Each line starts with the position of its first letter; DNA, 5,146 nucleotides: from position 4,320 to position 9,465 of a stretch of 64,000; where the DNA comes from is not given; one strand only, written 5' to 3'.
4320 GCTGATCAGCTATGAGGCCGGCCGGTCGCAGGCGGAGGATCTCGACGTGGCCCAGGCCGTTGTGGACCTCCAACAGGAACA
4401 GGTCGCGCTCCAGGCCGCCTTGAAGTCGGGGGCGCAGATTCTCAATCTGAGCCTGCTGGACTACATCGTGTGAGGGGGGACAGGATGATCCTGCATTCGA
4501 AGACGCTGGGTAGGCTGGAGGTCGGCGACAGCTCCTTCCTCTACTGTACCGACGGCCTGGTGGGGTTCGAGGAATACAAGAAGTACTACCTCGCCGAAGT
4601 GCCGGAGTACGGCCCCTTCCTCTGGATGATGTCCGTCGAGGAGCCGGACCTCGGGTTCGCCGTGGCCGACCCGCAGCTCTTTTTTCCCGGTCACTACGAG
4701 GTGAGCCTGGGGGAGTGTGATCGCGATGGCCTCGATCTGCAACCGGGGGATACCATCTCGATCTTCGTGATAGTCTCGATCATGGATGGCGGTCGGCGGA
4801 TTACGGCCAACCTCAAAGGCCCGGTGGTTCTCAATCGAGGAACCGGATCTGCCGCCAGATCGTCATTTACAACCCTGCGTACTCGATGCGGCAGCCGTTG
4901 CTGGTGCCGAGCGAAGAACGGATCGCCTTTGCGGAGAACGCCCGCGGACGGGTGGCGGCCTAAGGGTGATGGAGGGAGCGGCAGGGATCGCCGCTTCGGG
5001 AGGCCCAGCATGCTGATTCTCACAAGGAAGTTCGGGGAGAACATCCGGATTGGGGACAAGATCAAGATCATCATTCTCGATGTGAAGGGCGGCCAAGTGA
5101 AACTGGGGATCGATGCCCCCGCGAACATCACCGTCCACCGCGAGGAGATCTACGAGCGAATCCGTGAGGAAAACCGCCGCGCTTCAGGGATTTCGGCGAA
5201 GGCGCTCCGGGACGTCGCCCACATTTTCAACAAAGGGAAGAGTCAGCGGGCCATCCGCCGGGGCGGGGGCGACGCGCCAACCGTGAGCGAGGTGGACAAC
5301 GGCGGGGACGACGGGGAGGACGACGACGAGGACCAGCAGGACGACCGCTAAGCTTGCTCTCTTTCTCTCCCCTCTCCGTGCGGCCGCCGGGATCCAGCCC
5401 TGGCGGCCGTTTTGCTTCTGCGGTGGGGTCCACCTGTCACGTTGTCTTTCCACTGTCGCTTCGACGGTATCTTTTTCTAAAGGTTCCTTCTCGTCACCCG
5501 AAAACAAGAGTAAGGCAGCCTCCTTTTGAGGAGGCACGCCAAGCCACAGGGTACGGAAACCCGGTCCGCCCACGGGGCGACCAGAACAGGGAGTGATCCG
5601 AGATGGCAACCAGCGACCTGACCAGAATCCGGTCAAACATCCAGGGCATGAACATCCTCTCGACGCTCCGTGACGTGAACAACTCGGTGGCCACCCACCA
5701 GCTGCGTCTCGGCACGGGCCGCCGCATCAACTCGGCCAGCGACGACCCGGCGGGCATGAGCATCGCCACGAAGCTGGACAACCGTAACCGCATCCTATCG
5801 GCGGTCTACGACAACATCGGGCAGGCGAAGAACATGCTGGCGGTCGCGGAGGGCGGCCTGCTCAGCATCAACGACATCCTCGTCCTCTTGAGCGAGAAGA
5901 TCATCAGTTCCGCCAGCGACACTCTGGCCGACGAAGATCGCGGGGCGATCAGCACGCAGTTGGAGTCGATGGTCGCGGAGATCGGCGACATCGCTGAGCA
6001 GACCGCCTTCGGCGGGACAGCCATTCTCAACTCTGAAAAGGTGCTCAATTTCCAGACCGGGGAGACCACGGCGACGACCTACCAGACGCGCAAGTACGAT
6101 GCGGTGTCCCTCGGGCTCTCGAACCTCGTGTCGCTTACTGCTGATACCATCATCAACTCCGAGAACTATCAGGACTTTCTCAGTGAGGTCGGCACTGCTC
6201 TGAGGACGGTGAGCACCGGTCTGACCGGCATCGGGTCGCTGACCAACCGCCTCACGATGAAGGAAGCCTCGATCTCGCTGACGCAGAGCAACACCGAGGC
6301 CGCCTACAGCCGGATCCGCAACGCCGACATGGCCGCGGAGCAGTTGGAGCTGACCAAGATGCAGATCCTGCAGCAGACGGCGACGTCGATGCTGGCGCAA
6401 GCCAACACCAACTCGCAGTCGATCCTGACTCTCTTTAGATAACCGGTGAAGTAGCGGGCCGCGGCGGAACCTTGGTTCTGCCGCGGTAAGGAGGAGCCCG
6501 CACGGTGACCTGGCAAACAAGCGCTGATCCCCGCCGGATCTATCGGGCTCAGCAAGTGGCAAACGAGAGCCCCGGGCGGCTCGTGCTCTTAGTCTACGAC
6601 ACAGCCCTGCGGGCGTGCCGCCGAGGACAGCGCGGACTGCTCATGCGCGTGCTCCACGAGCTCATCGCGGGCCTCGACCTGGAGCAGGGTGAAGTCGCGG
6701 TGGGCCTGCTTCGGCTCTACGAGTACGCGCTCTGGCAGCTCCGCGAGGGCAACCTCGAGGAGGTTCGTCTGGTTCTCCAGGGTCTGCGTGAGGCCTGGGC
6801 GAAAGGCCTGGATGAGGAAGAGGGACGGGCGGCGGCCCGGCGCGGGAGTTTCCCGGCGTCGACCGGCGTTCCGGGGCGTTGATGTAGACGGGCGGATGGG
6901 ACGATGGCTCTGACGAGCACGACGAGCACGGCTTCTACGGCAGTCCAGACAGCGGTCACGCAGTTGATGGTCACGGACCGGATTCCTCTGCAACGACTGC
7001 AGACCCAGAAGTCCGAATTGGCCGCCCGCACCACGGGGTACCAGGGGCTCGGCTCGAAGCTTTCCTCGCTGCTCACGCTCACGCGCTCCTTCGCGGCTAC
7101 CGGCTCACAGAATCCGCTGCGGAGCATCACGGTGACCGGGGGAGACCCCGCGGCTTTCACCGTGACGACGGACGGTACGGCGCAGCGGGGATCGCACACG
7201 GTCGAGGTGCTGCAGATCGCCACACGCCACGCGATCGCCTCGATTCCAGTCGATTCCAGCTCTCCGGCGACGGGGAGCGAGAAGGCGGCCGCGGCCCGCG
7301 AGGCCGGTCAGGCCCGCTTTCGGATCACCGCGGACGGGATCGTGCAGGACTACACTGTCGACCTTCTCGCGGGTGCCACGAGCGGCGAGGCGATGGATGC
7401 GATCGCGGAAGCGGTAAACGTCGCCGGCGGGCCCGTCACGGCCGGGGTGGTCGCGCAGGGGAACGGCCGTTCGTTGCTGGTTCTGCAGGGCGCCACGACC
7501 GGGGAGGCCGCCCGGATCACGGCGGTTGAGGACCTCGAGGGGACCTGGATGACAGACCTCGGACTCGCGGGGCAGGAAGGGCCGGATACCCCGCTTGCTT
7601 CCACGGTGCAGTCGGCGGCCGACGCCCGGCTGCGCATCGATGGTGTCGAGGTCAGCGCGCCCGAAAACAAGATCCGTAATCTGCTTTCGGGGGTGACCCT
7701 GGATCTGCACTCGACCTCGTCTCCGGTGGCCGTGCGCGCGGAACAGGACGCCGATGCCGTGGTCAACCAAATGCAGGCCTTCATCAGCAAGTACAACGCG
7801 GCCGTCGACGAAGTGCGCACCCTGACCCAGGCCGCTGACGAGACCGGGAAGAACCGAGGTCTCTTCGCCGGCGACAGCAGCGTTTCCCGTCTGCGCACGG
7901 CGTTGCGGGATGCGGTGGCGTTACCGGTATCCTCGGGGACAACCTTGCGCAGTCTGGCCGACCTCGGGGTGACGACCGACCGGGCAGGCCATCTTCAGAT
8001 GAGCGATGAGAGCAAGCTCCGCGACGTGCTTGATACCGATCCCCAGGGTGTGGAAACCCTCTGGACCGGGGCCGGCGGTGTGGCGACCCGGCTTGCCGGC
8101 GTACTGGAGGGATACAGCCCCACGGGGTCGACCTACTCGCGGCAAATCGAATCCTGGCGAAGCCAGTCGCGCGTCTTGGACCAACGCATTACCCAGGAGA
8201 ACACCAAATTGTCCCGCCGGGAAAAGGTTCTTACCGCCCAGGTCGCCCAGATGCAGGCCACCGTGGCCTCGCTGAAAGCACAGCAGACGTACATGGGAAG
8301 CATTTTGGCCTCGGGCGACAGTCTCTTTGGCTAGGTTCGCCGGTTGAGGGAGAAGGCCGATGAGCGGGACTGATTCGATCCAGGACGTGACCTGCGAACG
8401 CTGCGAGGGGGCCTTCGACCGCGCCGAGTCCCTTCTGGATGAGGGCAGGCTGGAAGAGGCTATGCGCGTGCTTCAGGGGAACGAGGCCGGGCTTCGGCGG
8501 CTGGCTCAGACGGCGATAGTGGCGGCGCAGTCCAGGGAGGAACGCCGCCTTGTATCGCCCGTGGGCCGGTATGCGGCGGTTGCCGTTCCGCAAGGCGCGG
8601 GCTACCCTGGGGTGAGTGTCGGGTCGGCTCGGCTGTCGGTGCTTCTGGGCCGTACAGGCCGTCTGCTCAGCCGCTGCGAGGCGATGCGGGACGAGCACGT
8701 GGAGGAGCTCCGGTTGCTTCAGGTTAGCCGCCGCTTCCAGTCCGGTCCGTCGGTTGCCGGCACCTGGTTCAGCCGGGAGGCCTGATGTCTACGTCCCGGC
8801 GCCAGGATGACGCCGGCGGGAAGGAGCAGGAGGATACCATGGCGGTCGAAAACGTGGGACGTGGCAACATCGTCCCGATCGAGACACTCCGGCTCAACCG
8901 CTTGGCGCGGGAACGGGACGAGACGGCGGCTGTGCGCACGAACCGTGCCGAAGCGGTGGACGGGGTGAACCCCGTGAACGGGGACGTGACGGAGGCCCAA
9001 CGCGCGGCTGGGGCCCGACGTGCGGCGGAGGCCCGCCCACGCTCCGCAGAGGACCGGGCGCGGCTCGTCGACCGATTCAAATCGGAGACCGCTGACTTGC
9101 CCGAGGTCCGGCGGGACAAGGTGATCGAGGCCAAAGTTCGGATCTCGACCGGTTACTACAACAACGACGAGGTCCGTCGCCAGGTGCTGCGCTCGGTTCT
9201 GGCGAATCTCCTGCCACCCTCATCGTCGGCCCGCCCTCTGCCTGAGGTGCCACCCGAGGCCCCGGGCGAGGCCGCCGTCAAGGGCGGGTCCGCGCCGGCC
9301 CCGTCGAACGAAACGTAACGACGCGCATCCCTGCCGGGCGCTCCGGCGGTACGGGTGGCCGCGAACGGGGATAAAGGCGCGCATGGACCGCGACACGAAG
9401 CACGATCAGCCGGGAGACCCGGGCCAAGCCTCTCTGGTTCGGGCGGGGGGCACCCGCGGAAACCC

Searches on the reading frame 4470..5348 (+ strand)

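Call 8: search_protein_families(library=pfam, proteins=[window:4470-5348:+], max_evalue=0.001)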
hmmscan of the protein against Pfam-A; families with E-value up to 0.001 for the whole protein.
window:4470-5348:+ (293 aa): 2 families
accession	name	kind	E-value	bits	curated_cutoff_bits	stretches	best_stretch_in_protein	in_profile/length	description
PF02599.21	CsrA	-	2.3e-23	82.3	27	1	181-233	1-53/53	Global regulator protein family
PF02623.20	FliW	-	1.2e-22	80.4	25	1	27-126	4-104/122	FliW protein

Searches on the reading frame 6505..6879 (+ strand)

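Call 8: search_protein_families(library=pfam, proteins=[window:6505-6879:+], max_evalue=0.001)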
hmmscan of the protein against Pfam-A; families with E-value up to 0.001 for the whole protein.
window:6505-6879:+ (125 aa): 1 family
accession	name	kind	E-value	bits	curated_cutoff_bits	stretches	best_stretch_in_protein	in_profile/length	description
PF02561.19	FliS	-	1.5e-13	51.4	26.7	2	47-99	52-112/115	Flagellar protein FliS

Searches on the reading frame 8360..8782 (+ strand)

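Call 8: search_protein_families(library=pfam, proteins=[window:8360-8782:+], max_evalue=0.001)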
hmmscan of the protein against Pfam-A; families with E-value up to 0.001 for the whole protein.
window:8360-8782:+ (141 aa): 0 families

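Call 74: search_protein_families(library=pfam, proteins=[window:8360-8782:+], max_evalue=1)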
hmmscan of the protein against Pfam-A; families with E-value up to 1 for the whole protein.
window:8360-8782:+ (141 aa): 1 family
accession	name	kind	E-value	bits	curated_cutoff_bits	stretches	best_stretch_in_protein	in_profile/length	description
PF07721.20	TPR_4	-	0.11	13.6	27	1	18-38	4-24/26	Tetratricopeptide repeat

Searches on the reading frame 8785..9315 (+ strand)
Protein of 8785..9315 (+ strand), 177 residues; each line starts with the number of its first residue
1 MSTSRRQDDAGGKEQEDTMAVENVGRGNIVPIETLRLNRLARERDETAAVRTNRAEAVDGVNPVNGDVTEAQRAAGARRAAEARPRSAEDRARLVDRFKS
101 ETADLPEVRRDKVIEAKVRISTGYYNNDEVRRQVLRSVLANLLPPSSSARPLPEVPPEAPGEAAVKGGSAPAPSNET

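Call 8: search_protein_families(library=pfam, proteins=[window:8785-9315:+], max_evalue=0.001)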
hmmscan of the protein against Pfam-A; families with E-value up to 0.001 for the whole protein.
window:8785-9315:+ (177 aa): 1 family
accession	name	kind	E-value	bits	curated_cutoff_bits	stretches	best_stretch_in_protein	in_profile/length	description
PF04316.19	FlgM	-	0.00063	20.4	25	0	91-128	8-45/55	Anti-sigma-28 factor, FlgM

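Call 74: search_protein_families(library=pfam, proteins=[window:8785-9315:+], max_evalue=1)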
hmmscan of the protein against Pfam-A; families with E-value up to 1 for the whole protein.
window:8785-9315:+ (177 aa): 1 family
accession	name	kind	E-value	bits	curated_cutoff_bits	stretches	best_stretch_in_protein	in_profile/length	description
PF04316.19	FlgM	-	0.00063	20.4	25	1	91-128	8-45/55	Anti-sigma-28 factor, FlgM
